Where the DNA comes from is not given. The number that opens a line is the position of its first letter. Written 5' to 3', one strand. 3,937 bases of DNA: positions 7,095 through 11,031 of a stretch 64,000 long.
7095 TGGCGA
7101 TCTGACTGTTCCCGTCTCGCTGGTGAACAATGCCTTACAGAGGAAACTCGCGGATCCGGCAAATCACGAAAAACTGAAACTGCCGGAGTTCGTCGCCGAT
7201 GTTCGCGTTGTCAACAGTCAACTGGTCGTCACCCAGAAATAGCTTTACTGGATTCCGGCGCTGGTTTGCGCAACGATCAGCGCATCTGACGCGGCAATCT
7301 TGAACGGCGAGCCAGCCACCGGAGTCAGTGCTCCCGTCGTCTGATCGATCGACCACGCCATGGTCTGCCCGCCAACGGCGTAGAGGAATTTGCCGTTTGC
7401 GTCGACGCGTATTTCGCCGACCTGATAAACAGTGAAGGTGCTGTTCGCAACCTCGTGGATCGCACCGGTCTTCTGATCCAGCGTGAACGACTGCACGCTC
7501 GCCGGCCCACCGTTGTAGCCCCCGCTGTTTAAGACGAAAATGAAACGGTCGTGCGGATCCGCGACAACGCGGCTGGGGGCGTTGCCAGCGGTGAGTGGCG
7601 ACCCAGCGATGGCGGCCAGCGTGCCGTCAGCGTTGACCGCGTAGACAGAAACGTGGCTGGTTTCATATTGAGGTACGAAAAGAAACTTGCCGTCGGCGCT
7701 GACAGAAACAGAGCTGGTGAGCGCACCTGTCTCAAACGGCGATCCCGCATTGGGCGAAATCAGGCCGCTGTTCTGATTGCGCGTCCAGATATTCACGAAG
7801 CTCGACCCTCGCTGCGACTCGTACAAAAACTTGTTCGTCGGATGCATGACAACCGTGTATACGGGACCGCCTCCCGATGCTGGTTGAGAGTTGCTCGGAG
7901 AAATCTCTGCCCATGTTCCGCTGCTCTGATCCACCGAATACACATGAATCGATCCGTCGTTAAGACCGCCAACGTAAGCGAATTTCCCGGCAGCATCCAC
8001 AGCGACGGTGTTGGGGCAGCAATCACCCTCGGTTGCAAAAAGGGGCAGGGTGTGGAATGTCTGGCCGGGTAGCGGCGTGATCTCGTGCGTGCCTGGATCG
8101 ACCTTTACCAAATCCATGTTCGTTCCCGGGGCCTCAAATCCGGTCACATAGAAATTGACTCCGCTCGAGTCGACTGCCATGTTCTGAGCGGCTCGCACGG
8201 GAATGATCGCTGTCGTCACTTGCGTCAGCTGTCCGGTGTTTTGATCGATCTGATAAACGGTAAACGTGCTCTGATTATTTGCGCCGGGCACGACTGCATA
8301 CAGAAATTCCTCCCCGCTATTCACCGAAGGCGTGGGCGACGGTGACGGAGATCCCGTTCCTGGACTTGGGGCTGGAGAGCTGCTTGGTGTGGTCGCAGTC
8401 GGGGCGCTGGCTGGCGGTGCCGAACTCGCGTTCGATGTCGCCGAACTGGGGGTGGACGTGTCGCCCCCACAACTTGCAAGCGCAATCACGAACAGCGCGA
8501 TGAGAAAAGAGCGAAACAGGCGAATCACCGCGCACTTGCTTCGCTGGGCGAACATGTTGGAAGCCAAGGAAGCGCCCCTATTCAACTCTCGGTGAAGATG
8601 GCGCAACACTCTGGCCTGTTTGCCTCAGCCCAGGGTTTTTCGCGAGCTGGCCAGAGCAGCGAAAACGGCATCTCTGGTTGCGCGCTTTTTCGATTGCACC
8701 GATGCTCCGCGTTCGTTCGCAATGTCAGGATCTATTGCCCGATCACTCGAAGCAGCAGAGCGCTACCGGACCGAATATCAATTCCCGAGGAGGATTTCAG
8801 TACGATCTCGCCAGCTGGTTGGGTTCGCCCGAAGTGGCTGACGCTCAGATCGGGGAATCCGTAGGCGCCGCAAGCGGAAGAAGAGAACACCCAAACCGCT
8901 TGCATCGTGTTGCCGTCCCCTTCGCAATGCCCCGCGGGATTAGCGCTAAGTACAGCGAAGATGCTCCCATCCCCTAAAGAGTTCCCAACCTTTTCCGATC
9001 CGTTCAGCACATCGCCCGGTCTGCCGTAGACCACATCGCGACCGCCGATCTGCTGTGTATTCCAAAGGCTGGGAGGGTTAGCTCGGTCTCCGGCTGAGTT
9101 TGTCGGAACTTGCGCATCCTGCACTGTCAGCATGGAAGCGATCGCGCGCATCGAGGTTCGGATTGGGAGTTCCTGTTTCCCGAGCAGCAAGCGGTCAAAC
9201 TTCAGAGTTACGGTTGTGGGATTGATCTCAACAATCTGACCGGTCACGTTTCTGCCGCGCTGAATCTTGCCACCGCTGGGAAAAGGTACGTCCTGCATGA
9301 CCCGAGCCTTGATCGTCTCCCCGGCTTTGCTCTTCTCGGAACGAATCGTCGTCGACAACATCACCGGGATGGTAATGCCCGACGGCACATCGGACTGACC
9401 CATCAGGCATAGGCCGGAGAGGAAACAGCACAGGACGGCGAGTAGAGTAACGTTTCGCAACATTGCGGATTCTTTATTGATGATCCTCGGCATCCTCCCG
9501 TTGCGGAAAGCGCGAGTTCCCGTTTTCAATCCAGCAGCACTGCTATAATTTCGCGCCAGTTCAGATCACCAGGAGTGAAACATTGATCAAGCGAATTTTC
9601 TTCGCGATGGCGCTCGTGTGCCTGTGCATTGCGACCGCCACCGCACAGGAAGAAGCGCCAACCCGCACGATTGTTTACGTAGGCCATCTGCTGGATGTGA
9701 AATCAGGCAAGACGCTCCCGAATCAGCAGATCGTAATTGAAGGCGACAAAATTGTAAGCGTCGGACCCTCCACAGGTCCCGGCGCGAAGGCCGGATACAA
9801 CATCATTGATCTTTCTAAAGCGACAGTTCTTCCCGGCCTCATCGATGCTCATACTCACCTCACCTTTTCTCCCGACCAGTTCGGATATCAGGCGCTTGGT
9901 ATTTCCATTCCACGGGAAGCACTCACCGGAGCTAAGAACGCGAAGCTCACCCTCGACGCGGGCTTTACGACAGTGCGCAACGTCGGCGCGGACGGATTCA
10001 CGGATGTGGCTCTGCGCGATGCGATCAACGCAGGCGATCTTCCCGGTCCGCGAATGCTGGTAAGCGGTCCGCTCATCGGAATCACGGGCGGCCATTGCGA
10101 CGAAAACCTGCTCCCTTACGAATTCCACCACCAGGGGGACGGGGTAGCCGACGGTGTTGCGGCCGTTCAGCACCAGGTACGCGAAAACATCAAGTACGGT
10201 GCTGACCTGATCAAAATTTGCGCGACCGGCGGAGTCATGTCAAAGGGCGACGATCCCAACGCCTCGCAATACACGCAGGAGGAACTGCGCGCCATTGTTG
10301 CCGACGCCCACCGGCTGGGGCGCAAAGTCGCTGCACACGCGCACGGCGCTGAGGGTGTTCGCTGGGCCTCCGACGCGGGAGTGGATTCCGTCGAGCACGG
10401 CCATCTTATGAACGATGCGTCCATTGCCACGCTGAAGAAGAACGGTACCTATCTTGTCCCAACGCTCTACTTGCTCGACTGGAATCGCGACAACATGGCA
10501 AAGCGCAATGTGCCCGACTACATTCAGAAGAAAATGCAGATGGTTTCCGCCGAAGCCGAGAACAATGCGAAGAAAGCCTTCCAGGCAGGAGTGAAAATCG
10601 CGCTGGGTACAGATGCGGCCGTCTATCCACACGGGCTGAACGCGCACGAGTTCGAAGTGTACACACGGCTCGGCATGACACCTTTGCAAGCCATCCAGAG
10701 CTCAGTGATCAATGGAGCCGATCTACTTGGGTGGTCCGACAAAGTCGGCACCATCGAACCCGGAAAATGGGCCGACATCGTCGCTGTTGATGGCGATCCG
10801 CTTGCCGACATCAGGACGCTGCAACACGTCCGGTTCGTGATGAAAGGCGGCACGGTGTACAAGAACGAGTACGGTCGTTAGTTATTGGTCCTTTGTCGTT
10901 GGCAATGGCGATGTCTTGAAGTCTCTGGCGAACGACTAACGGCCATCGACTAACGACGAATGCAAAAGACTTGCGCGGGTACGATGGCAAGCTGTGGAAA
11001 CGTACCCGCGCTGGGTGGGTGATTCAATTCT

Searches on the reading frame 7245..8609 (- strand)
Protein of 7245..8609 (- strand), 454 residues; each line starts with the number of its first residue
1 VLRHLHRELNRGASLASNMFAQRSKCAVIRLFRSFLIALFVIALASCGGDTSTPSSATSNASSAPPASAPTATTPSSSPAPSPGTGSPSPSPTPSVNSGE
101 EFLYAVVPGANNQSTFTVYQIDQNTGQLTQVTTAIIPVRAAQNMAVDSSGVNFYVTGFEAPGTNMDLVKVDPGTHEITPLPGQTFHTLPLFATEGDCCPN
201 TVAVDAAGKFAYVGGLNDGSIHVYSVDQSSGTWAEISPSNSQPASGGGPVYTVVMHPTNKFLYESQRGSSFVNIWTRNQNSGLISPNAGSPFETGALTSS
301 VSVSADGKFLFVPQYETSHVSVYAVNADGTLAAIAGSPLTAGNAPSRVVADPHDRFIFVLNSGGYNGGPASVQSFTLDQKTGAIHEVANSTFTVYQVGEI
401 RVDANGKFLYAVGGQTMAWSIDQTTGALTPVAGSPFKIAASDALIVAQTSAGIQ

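Call 70: search_protein_families(library=pfam, proteins=[window:7245-8609:-], max_evalue=0.00001)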
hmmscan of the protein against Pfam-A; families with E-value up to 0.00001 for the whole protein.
window:7245-8609:- (454 aa): 1 family
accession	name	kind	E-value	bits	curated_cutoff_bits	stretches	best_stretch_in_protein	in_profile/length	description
PF10282.15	Lactonase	-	5.6e-22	78.9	21.7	1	294-390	242-333/344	Lactonase, 7-bladed beta-propeller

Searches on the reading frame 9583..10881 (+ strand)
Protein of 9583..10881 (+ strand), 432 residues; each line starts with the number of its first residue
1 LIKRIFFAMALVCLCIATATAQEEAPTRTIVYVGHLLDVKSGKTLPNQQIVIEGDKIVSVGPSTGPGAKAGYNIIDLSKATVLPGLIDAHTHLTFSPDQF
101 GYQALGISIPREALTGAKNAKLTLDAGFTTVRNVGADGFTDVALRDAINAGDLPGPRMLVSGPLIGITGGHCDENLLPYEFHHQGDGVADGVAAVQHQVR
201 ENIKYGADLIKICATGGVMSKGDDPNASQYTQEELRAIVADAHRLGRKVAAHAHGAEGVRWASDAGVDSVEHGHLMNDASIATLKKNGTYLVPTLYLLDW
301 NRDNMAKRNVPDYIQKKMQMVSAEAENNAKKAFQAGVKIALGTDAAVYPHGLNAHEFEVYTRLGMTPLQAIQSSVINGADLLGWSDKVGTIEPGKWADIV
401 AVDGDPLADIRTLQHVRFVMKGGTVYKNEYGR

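Call 70: search_protein_families(library=pfam, proteins=[window:9583-10881:+], max_evalue=0.00001)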
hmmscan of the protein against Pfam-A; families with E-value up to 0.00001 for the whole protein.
window:9583-10881:+ (432 aa): 2 families
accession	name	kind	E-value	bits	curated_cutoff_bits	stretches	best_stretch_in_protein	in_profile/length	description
PF01979.26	Amidohydro_1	-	1.2e-52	179.8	25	1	81-425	1-344/345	Amidohydrolase family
PF07969.17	Amidohydro_3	-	8.8e-15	55.6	29.7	1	227-408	256-450/472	Amidohydrolase family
